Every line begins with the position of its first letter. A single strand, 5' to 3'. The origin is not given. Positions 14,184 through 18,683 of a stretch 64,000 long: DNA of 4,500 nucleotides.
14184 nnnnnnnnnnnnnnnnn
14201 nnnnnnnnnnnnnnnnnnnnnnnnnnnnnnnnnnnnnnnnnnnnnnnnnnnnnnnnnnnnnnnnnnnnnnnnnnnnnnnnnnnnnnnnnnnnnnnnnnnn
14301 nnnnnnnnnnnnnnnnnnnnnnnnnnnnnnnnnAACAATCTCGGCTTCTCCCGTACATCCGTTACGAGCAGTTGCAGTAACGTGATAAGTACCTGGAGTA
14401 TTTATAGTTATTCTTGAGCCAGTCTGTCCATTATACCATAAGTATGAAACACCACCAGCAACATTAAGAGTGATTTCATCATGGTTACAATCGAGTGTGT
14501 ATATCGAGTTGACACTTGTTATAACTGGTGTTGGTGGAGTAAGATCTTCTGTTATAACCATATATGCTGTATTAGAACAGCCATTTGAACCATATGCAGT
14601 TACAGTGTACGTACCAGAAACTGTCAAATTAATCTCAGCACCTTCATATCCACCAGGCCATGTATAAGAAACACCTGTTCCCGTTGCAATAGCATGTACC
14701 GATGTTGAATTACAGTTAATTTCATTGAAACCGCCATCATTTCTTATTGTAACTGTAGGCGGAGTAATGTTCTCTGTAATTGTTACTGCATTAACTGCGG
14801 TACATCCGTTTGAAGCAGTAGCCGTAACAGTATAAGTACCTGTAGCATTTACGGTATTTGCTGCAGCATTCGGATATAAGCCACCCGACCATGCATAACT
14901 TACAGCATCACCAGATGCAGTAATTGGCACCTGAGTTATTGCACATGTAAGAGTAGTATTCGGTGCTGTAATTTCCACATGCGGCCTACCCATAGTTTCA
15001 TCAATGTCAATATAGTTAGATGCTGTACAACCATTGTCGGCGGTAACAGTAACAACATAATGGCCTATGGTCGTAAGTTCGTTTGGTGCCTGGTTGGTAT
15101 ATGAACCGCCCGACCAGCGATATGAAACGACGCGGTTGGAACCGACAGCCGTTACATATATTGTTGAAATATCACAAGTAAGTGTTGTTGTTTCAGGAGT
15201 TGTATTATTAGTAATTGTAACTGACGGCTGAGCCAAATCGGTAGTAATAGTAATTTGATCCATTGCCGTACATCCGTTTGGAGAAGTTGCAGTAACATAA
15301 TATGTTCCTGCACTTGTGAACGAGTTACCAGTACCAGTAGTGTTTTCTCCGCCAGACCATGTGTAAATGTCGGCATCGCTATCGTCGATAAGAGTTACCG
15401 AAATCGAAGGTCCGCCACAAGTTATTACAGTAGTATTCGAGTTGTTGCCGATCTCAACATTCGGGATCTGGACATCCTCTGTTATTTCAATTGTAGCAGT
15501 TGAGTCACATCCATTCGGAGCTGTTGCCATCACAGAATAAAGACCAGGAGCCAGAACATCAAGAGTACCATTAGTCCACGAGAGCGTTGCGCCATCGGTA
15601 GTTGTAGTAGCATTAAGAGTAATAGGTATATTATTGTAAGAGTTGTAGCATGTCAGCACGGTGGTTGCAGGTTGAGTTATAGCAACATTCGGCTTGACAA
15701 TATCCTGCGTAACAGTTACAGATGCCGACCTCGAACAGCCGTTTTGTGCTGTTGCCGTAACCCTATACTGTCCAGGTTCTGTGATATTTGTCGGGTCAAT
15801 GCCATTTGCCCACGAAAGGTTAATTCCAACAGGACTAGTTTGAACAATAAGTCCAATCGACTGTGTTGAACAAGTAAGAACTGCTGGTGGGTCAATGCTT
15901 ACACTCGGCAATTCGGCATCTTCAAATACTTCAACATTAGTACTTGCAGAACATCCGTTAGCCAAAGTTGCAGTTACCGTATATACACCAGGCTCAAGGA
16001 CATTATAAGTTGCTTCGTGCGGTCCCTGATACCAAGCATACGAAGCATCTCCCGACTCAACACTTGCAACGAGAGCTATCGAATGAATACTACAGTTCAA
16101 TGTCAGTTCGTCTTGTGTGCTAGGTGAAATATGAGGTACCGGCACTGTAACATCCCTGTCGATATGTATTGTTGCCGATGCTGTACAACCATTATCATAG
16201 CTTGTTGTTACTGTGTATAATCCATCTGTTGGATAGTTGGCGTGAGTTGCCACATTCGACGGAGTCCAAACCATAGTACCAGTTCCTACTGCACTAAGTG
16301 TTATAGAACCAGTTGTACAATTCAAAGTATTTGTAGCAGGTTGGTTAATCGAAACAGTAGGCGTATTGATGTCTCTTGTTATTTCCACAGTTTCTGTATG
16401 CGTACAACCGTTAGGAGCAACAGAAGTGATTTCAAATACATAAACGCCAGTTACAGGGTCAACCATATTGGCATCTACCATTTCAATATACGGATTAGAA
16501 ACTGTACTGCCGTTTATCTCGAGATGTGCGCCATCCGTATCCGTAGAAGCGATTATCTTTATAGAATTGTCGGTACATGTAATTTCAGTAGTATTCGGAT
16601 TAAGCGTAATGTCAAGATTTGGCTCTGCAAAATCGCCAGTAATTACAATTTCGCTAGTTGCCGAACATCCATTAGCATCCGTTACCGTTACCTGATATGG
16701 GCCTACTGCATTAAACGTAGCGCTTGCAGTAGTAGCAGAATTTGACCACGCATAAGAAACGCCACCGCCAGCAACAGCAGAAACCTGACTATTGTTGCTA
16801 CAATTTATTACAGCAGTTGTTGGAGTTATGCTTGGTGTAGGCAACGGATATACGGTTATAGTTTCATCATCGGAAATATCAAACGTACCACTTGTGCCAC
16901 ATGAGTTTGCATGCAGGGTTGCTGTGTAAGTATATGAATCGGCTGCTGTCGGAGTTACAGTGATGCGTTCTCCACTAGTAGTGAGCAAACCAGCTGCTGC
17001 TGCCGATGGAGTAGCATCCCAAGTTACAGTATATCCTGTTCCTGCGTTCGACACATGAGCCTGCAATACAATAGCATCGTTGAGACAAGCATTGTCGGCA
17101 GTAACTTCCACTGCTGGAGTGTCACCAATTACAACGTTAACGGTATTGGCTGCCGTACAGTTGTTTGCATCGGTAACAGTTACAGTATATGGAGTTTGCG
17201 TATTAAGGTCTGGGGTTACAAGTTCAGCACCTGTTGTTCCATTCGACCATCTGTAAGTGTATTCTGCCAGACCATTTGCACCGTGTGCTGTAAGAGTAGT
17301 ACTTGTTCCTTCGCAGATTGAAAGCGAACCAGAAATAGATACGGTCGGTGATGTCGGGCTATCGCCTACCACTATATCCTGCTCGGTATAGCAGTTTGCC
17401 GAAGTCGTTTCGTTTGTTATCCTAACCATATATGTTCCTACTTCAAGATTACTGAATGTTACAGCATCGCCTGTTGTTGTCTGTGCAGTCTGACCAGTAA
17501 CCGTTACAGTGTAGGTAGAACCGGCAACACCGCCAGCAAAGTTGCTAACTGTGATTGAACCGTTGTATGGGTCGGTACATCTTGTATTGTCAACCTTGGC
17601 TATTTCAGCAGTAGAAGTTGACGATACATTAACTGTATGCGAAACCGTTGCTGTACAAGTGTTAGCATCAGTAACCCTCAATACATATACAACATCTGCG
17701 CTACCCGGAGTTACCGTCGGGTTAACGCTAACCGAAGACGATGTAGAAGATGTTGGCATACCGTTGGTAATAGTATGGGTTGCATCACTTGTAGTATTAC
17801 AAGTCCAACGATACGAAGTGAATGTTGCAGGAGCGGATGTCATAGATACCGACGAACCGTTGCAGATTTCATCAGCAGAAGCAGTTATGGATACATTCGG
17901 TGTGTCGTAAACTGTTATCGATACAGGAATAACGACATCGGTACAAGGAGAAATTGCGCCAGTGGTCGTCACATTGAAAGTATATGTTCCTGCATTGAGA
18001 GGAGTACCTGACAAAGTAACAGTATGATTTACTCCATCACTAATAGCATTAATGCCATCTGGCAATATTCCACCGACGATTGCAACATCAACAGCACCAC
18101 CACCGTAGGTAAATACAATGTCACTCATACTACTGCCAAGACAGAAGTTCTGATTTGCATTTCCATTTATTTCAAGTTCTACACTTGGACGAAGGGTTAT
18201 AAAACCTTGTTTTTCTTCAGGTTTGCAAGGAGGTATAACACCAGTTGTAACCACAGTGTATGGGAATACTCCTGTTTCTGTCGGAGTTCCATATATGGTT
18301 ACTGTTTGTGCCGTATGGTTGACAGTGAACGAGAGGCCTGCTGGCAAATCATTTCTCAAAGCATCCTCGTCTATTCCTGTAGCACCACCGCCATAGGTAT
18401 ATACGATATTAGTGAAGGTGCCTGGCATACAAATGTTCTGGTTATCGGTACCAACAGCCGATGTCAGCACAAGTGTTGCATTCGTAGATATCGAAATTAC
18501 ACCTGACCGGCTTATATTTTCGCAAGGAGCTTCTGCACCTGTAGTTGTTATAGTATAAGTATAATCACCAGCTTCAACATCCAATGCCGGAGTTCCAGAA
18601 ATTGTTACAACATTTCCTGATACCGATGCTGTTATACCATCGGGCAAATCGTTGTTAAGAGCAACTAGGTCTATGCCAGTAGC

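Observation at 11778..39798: Two adjacent >4,500-aa T9SS cargo genes with different sorting-domain classes fill 27 kb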

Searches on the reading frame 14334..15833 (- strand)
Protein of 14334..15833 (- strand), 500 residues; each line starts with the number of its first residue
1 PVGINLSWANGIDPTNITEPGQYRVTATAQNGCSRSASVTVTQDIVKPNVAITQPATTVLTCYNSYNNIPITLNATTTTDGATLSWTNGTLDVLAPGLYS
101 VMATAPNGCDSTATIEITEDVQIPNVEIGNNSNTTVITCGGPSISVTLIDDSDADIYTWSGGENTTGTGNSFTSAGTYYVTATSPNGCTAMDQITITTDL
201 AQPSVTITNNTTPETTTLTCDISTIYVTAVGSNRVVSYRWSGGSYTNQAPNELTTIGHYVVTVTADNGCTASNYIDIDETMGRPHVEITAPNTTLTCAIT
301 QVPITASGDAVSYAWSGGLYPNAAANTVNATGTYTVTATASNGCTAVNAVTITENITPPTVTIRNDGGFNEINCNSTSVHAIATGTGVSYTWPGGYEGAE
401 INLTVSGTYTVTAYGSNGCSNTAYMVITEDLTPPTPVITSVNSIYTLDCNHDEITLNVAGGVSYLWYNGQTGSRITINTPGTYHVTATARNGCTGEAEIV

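Call 16: search_protein_families(library=pfam, proteins=[window:14334-15833:-], max_evalue=0.01)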
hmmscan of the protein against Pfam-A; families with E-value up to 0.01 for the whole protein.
window:14334-15833:- (500 aa): 4 families
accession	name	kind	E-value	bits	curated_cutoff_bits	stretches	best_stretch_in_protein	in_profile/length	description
PF00801.26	PKD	-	1.4e-09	38.2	23.5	1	290-350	12-75/80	PKD domain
PF18981.6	InlK_D3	-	2.6e-06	27.8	25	0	475-492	44-61/75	Internalin K domain (D3/D4)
PF24312.1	Ig-like_POM152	-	5.3e-06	27.2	27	0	472-496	58-82/89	Nucleoporin POM152, Ig-like domain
PF19081.6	Ig_7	-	0.00051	20.7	27.3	1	134-196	8-78/84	Ig-like domain CHU_C associated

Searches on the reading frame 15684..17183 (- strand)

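Call 16: search_protein_families(library=pfam, proteins=[window:15684-17183:-], max_evalue=0.01)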
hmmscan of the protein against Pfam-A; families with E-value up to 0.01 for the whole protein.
window:15684-17183:- (500 aa): 3 families
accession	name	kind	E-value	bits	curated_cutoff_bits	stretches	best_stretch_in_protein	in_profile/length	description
PF00801.26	PKD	-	1.4e-10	41.5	23.5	0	369-415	17-73/80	PKD domain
PF08329.16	ChitinaseA_N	-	6.8e-06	26.2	21.2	0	389-419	73-105/133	Chitinase A, N-terminal domain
PF06832.18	BiPBP_C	-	0.0095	16.3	26.8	0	149-176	60-87/90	Penicillin-Binding Protein C-terminus Family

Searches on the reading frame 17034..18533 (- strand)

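Call 16: search_protein_families(library=pfam, proteins=[window:17034-18533:-], max_evalue=0.01)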
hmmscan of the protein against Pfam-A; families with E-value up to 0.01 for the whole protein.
window:17034-18533:- (500 aa): 3 families
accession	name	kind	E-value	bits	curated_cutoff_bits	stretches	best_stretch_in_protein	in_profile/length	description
PF19081.6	Ig_7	-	1e-05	26.2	27.3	1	393-469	1-80/84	Ig-like domain CHU_C associated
PF07495.19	Y_Y_Y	-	0.0028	18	26.6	0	350-372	22-44/65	Y_Y_Y domain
PF18962.6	Por_Secre_tail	-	0.0052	17.5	27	0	321-378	23-68/75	Secretion system C-terminal sorting domain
